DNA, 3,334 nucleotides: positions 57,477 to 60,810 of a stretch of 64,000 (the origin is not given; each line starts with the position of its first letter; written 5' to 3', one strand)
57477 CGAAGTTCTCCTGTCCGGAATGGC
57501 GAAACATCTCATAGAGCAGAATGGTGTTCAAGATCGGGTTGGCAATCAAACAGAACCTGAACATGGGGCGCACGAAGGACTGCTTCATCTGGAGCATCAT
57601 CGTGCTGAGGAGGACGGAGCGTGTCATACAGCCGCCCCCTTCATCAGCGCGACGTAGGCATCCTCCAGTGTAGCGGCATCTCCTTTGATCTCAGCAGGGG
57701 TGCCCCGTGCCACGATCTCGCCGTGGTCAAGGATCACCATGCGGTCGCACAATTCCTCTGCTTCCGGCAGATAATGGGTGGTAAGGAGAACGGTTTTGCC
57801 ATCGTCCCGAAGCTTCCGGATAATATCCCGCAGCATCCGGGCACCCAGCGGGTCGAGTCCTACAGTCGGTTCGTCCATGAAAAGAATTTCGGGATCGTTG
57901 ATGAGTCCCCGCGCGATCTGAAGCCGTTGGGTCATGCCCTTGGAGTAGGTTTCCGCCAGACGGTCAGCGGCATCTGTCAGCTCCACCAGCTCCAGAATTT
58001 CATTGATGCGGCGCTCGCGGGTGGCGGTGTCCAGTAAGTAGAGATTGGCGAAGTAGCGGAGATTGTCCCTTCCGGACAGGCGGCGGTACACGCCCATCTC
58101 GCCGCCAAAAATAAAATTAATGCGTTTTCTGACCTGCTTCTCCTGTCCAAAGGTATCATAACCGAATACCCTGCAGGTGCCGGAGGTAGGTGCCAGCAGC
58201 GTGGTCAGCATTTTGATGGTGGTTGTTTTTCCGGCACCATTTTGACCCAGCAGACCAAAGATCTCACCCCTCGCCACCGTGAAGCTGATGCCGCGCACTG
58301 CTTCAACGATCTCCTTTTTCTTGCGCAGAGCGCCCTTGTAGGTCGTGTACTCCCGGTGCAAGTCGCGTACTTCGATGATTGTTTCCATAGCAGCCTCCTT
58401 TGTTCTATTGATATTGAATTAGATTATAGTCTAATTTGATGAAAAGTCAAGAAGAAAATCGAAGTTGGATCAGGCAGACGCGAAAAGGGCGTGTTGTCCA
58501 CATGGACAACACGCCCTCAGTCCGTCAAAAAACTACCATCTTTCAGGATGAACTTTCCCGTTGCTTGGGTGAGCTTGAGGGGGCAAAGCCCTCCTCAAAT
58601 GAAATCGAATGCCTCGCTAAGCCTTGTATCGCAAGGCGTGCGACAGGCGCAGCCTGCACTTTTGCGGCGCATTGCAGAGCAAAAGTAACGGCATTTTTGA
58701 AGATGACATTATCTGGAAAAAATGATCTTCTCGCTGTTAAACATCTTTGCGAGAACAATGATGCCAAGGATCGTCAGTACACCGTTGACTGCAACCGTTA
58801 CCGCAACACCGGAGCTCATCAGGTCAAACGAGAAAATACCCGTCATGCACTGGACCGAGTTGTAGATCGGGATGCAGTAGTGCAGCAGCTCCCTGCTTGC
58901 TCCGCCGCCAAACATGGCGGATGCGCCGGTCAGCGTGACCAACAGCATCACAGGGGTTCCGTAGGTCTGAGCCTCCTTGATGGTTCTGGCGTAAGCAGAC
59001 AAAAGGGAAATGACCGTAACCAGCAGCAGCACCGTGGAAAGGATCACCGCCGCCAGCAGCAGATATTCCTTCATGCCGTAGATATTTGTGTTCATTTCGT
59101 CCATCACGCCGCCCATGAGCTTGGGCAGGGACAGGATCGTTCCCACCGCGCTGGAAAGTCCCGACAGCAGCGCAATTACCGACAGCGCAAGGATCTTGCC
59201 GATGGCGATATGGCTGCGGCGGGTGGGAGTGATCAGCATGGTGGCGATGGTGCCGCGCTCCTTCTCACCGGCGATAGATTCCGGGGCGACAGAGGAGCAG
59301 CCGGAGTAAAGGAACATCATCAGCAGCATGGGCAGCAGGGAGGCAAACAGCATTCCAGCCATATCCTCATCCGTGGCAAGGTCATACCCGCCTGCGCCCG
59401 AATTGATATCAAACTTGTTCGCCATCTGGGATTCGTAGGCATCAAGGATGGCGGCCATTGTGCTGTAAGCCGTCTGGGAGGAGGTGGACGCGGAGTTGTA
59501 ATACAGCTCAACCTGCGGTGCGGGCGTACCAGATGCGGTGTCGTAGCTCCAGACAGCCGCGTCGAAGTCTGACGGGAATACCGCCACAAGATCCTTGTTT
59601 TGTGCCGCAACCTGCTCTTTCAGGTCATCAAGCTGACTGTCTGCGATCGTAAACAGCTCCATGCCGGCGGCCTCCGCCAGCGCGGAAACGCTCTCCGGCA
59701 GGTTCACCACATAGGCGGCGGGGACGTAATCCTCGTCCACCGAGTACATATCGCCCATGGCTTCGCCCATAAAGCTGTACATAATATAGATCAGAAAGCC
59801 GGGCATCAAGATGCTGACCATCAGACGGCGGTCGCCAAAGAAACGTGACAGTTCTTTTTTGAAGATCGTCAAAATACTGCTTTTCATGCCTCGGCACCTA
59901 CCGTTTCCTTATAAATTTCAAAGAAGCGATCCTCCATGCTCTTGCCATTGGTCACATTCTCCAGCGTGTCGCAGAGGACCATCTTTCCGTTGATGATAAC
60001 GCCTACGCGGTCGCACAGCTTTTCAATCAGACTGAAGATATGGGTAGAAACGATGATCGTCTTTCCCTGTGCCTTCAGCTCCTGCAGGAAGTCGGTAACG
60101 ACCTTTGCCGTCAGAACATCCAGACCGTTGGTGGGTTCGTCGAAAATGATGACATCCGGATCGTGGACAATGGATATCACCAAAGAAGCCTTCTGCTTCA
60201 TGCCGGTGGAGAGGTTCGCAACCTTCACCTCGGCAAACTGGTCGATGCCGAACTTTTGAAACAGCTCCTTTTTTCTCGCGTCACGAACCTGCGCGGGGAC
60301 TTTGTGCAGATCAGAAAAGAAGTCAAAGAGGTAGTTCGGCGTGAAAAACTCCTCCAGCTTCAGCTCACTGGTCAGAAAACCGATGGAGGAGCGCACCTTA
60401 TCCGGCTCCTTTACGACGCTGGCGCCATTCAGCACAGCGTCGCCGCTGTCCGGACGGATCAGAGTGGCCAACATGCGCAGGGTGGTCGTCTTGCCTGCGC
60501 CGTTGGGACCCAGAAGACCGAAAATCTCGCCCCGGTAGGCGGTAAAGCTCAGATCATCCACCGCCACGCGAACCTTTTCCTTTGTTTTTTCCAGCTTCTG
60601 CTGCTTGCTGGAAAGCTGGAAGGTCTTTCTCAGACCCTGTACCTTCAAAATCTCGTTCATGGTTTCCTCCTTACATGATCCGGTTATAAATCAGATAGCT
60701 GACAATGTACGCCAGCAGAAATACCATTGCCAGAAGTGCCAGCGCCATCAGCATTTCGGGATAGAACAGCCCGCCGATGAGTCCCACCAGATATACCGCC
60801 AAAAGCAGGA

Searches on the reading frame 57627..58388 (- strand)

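Call 71: search_protein_families(library=pfam, proteins=[window:57627-58388:-], max_evalue=0.00001)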
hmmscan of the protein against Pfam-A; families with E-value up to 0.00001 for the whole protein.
window:57627-58388:- (254 aa): 2 families
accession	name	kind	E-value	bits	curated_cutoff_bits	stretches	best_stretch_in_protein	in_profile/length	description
PF00005.33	ABC_tran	-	2.7e-30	106.2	25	1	32-175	2-136/137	ABC transporter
PF13304.12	AAA_21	-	3.2e-10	41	27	1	115-205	220-298/304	AAA domain, putative AbiEii toxin, Type IV TA system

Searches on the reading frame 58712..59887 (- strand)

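Call 71: search_protein_families(library=pfam, proteins=[window:58712-59887:-], max_evalue=0.00001)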
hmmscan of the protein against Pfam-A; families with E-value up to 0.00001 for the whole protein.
window:58712-59887:- (392 aa): 4 families
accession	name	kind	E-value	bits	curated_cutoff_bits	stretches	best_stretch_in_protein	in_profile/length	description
PF12698.13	ABC2_membrane_3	-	7e-19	68.6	31.6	1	24-377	10-339/347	ABC-2 family transporter protein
PF12679.13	ABC2_membrane_2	-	1.9e-15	57.3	27.2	1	6-329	1-205/283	ABC-2 family transporter protein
PF01061.29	ABC2_membrane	-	4e-07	30.2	26.9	1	181-342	51-200/211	ABC-2 type transporter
PF12730.13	ABC2_membrane_4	-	9.3e-07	29.4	27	1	176-298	43-164/179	ABC-2 family transporter protein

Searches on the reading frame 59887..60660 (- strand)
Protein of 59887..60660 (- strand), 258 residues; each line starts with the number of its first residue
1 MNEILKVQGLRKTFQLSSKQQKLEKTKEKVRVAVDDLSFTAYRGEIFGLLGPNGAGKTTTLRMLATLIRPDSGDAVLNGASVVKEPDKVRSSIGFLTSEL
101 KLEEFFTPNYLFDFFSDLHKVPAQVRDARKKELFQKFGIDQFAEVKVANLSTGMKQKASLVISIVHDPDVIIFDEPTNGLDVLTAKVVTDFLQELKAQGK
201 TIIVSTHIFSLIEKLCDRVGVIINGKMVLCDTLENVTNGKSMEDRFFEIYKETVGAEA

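Call 71: search_protein_families(library=pfam, proteins=[window:59887-60660:-], max_evalue=0.00001)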
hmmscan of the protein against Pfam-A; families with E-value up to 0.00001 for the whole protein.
window:59887-60660:- (258 aa): 2 families
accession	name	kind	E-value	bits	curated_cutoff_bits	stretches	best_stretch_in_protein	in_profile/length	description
PF00005.33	ABC_tran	-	1.2e-27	97.6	25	1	35-178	2-137/137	ABC transporter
PF13304.12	AAA_21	-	3.4e-14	54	27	1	144-208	232-299/304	AAA domain, putative AbiEii toxin, Type IV TA system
